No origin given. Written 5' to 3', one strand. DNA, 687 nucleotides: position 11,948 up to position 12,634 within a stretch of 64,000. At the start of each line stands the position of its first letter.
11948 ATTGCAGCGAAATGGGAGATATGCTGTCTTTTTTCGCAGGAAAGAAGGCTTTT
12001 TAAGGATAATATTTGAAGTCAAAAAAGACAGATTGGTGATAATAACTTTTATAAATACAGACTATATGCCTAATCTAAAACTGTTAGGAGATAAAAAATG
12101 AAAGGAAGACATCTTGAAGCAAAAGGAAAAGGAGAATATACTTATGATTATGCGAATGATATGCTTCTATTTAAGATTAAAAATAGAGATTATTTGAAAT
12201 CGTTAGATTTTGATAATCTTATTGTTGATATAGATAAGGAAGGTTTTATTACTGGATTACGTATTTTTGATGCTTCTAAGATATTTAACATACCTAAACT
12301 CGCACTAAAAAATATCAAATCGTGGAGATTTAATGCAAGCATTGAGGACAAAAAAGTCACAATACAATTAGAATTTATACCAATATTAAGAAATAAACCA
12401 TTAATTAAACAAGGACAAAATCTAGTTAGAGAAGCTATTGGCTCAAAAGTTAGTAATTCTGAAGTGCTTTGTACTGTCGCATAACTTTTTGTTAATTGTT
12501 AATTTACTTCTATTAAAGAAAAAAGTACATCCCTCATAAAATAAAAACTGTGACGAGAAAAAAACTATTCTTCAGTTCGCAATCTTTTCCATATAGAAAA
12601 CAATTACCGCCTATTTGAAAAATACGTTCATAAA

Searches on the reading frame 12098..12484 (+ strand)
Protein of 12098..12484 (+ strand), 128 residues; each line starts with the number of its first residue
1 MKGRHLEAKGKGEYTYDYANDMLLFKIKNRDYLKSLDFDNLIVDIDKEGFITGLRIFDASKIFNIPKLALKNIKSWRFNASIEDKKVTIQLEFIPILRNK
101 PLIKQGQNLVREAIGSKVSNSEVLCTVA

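Call 72: search_protein_families(library=pfam, proteins=[window:12098-12484:+], max_evalue=0.001)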
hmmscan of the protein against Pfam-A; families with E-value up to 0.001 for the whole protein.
window:12098-12484:+ (128 aa): 1 family
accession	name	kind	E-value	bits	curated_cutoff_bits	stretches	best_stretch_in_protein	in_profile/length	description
PF10049.14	DUF2283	-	2.8e-08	34.2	23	1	14-60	2-49/49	Protein of unknown function (DUF2283)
